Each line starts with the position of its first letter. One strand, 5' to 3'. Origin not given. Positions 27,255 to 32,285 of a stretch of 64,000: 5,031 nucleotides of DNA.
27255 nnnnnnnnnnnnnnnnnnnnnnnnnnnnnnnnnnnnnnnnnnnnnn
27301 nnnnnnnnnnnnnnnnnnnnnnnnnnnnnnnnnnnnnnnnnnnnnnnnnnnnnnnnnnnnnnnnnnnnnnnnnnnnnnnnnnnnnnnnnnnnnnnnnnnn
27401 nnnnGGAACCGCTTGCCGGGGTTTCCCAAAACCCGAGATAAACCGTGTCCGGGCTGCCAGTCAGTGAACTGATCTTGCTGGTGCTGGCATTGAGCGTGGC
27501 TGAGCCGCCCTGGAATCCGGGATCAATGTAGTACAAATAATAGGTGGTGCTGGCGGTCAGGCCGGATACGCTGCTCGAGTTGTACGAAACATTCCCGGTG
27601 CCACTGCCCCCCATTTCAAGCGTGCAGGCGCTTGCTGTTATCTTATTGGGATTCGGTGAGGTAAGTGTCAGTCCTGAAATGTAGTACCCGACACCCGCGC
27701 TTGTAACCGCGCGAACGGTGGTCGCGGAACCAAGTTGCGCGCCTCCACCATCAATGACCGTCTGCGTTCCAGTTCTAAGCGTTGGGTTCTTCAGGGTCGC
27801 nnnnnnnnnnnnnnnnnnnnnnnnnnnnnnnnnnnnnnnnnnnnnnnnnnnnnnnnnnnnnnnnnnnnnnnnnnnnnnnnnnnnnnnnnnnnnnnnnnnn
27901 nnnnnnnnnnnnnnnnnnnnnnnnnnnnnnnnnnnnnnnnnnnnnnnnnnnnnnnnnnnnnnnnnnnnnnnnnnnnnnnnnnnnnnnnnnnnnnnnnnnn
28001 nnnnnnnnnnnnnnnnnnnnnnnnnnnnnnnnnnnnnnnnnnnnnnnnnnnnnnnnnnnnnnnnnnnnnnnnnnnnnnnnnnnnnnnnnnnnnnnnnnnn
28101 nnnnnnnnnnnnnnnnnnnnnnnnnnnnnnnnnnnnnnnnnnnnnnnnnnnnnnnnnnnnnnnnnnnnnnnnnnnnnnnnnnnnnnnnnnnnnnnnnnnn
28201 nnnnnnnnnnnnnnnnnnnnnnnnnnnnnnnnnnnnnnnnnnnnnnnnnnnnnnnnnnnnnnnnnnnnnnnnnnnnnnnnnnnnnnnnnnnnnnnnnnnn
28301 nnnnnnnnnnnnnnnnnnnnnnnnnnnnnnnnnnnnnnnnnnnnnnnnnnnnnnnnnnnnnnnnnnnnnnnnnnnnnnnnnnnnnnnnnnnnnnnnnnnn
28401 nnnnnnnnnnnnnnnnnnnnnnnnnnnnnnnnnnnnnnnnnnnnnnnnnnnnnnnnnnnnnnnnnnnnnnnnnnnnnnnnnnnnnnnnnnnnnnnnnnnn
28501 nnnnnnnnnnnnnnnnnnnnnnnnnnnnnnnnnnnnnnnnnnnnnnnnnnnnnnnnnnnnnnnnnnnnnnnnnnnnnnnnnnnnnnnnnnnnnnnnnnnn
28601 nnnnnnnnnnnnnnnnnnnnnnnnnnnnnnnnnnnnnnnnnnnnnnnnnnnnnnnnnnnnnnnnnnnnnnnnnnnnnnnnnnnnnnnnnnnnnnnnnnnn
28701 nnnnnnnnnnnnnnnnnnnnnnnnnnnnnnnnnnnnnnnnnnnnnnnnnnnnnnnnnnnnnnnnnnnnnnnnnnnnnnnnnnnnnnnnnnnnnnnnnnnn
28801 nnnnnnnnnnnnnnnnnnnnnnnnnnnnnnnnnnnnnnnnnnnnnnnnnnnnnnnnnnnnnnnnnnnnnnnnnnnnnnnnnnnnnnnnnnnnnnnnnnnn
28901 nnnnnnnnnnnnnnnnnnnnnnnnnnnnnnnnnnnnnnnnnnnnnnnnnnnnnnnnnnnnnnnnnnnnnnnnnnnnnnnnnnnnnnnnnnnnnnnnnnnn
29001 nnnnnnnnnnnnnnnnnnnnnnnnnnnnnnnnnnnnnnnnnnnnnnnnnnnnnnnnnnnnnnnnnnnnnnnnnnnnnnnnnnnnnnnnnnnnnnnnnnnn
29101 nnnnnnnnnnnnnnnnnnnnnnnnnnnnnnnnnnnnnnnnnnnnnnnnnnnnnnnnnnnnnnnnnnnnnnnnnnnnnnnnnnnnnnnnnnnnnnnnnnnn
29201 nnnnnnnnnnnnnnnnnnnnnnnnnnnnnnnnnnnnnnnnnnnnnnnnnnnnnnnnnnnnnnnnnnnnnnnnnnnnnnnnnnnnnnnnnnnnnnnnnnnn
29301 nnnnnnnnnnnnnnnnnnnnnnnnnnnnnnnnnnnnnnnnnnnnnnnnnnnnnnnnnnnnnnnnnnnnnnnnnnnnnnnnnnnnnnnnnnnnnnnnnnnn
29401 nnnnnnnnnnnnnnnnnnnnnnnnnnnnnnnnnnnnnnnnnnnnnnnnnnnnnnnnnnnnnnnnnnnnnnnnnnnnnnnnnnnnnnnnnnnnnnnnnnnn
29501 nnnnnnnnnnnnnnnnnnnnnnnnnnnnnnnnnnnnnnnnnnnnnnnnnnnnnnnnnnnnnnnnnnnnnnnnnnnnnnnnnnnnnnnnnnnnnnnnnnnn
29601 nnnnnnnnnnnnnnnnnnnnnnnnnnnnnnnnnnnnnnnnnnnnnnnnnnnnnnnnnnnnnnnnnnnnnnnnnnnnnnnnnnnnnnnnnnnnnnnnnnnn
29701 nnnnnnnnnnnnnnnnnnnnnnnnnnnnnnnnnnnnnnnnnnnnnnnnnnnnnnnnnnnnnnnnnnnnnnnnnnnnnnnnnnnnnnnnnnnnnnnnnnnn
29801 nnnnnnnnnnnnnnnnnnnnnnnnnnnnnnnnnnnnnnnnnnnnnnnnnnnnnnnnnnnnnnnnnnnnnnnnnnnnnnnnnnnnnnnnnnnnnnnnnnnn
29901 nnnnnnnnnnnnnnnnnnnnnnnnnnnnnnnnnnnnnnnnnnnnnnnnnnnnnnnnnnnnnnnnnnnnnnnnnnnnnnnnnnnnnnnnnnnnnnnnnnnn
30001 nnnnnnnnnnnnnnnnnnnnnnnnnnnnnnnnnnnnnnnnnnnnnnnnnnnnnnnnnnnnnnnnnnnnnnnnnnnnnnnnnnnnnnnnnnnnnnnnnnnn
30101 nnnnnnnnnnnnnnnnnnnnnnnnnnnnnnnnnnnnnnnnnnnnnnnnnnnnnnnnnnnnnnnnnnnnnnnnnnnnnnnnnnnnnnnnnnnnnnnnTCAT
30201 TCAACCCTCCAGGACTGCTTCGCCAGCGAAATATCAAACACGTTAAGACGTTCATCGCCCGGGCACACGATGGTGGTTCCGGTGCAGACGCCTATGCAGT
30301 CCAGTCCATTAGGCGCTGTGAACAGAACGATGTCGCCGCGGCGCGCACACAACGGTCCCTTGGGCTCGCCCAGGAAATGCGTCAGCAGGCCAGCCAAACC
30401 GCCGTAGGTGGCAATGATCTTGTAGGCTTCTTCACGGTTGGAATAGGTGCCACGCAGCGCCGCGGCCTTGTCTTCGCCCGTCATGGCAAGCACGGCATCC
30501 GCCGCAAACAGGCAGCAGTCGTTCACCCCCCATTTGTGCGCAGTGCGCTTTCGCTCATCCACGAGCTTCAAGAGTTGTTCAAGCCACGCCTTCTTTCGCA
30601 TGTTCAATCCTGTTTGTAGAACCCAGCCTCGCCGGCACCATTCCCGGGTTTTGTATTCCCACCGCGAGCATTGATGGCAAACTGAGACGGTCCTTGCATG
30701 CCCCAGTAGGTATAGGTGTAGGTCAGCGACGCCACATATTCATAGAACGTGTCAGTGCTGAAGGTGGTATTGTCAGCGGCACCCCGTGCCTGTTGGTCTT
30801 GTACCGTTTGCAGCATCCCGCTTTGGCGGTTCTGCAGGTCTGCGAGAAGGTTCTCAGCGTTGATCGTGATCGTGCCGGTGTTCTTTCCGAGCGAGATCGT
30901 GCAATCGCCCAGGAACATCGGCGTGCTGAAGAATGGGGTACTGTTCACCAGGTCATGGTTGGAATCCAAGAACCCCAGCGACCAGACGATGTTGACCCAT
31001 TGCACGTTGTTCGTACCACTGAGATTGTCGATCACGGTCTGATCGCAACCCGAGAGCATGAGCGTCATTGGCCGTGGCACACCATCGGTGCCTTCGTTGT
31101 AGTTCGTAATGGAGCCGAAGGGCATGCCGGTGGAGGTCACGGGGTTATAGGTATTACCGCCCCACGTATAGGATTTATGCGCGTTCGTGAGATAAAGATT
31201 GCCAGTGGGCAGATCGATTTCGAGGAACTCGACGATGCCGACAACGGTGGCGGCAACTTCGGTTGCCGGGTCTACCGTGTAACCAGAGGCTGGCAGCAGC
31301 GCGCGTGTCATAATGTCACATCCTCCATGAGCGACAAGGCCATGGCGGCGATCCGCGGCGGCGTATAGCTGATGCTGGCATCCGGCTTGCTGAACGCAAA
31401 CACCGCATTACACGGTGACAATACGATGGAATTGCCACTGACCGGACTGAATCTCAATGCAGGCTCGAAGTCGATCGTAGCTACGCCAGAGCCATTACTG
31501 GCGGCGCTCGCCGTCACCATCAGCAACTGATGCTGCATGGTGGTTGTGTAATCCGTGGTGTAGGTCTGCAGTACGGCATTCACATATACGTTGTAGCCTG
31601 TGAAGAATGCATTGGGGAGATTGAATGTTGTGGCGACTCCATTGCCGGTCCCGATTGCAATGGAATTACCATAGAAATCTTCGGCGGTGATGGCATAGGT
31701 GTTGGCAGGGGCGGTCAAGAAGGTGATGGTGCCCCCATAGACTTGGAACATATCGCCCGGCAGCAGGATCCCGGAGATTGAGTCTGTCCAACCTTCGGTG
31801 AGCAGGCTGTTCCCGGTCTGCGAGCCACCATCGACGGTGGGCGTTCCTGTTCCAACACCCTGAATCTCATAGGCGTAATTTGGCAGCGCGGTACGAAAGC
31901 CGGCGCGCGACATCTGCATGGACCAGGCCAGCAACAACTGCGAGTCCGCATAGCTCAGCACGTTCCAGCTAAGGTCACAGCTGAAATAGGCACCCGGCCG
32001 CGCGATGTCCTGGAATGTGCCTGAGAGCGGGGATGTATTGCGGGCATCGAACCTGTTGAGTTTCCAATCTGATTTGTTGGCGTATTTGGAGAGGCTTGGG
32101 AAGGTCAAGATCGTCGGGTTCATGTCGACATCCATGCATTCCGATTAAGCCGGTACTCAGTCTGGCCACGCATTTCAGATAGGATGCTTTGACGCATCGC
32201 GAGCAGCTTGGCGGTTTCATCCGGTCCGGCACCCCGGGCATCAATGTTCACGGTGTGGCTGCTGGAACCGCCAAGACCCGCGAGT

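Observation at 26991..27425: Hint / bacterial-intein-like autoprocessing domain at the extreme C-terminus of the phage tail fibre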

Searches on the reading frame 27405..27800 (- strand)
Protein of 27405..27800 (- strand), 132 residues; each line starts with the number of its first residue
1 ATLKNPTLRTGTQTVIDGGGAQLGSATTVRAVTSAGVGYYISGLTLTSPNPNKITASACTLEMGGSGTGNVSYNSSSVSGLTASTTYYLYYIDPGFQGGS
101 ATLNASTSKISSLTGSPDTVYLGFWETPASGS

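Call 74: predict_structure(alignment_id=A4)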
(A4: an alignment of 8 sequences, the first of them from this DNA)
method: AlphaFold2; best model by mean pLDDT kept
length: 132 residues; sequences in the alignment: 8
mean_pLDDT: 67.7   pTM: 0.64
mean pLDDT of the five models: 67.7, 67.2, 66.3, 66.3, 66.0
residues with pLDDT >= 90: 35; 70-90: 44; 50-70: 14; < 50: 39
segments of 3 or more residues with pLDDT < 50: 1-37
pLDDT, mean of each block of 10 residues (from residue 1): 28 27 32 46 86 91 64 94 92 84 88 63 87 63
secondary structure, 60 per line:
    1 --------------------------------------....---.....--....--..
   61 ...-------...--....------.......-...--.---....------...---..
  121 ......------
elements in order: E39-42 E46-50 E53-56 E59-63 E71-73 E76-79 E86-92 E103-106 E119-126
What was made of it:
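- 27426..27800 (-): Beta-rich tip domain immediately upstream of the linker (residues 801-925), functionally the N-extein. In the AF2 model the core has pLDDT about 85 and the first 37 residues are disordered (call 74).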

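Call 76: fold_search(model_id=the predicted structure, library=pdb)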
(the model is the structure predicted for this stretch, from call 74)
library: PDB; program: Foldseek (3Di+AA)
matches with E <= 10: 270; with E <= 0.001: 0
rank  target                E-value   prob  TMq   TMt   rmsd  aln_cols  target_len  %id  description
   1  5wab_C                2.0e-01  0.18  0.18  0.05  16.0        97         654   13  Crystal Structure of Bifidobacterium adolescentis GH3 beta-glucosidase (released 2018-04-04)
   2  5wab_A                3.3e-01  0.14  0.18  0.05  15.9        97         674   13  Crystal Structure of Bifidobacterium adolescentis GH3 beta-glucosidase (released 2018-04-04)
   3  8kec_A                3.7e-01  0.80  0.39  0.16   4.8        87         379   10  Cyanophage A-1(L) tail fiber (released 2024-04-10)
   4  8kec_B                3.9e-01  0.80  0.38  0.15   5.2        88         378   12  Cyanophage A-1(L) tail fiber (released 2024-04-10)
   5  5wab_D                3.9e-01  0.14  0.19  0.05  16.0        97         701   13  Crystal Structure of Bifidobacterium adolescentis GH3 beta-glucosidase (released 2018-04-04)
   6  5wab_B                3.9e-01  0.13  0.19  0.05  15.9        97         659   13  Crystal Structure of Bifidobacterium adolescentis GH3 beta-glucosidase (released 2018-04-04)
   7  6q9m_A                4.7e-01  0.44  0.30  0.17  10.9       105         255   13  Central Fibronectin-III array of RIM-binding protein (released 2020-01-15)
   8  2dle_MODEL_1_A        5.2e-01  0.33  0.33  0.40   9.1       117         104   14  Solution structure of the fourth fn3 domain of human receptor-type tyrosine-protein phosphatase eta (released 2006-10-18)
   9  8u55                  5.5e-01  0.33  0.23  0.06   4.8        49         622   18  Crystal structure of Enterococcus faecium EnGen25 Penicillin-binding protein 5 (PBP5) (released 2024-02-07)
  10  5j7c_C                7.4e-01  0.35  0.31  0.41  10.5       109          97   11  A picomolar affinity FN3 domain in complex with hen egg-white lysozyme (released 2016-08-17)
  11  2dsc_A                7.4e-01  0.08  0.20  0.15  12.4        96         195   14  Crystal structure of human ADP-ribose pyrophosphatase NUDT5 in complex with magnesium and ADP-ribose (released 2006-11-14)
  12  2xc8_A                7.8e-01  0.44  0.38  0.41   4.4        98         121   11  Crystal structure of the gene 22 product of the Bacillus subtilis SPP1 phage (released 2010-06-09)
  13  8riy_BBB              8.3e-01  0.09  0.20  0.15  12.0        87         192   13  Human NUDT5 with ibrutinib derivative (released 2024-05-01)
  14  2xc8_B                9.3e-01  0.33  0.37  0.39   5.9        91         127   14  Crystal structure of the gene 22 product of the Bacillus subtilis SPP1 phage (released 2010-06-09)
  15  1x5h_MODEL_1_A        9.3e-01  0.33  0.32  0.32   7.9       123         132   14  The solution structure of the third fibronectin type III domain of human Neogenin (released 2005-11-15)
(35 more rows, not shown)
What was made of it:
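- Tried and rejected: The fold search for the upstream tip domain found nothing significant (best E=0.2, call 76).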

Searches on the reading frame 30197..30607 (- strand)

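Call 27: search_protein_families(library=phrogs, proteins=[window:30197-30607:-], max_evalue=0.001)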
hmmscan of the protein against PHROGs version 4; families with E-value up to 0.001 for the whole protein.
window:30197-30607:- (136 aa): 1 family
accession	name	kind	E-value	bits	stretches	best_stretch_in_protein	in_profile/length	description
phrog_2134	-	unknown function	6.5e-31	107.9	1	3-135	1-134/135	-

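Call 28: search_protein_families(library=pfam, proteins=[window:30197-30607:-], max_evalue=0.001)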
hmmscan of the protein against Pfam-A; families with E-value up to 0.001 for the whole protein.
window:30197-30607:- (136 aa): 1 family
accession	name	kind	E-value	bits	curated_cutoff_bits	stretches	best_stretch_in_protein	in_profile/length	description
PF22262.2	DUF6950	-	2.9e-36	124.9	27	1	3-135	1-134/134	Domain of unknown function (DUF6950)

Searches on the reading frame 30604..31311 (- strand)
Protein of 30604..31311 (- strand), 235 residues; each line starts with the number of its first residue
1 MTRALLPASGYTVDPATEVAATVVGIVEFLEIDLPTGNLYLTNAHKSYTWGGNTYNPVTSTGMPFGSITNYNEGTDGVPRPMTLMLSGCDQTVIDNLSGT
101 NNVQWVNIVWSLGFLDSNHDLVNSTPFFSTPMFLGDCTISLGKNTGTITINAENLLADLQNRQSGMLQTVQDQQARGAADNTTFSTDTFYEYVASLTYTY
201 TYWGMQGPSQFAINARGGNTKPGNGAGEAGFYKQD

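Call 27: search_protein_families(library=phrogs, proteins=[window:30604-31311:-], max_evalue=0.001)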
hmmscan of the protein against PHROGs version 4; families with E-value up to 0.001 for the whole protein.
window:30604-31311:- (235 aa): 1 family
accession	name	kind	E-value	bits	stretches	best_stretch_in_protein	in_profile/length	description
phrog_2048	-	tail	1e-14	55.4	1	19-206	186-361/390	tail protein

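Call 28: search_protein_families(library=pfam, proteins=[window:30604-31311:-], max_evalue=0.001)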
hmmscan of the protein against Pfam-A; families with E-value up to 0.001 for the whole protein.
window:30604-31311:- (235 aa): 0 families

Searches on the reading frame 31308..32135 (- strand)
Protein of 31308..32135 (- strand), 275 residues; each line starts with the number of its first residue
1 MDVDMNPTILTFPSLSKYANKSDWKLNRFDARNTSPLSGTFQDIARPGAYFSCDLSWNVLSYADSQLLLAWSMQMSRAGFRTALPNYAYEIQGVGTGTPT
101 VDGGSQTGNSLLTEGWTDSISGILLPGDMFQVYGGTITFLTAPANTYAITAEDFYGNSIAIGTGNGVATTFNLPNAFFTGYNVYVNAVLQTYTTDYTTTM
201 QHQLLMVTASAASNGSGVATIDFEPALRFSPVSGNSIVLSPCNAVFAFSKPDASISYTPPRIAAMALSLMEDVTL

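Call 27: search_protein_families(library=phrogs, proteins=[window:31308-32135:-], max_evalue=0.001)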
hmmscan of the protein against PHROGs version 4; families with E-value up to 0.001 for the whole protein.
window:31308-32135:- (275 aa): 1 family
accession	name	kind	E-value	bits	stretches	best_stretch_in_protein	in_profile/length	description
phrog_1302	-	tail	1.3e-26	94.3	2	9-134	2-126/201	distal tail protein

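Call 28: search_protein_families(library=pfam, proteins=[window:31308-32135:-], max_evalue=0.001)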
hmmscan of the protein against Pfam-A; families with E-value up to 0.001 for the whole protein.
window:31308-32135:- (275 aa): 0 families
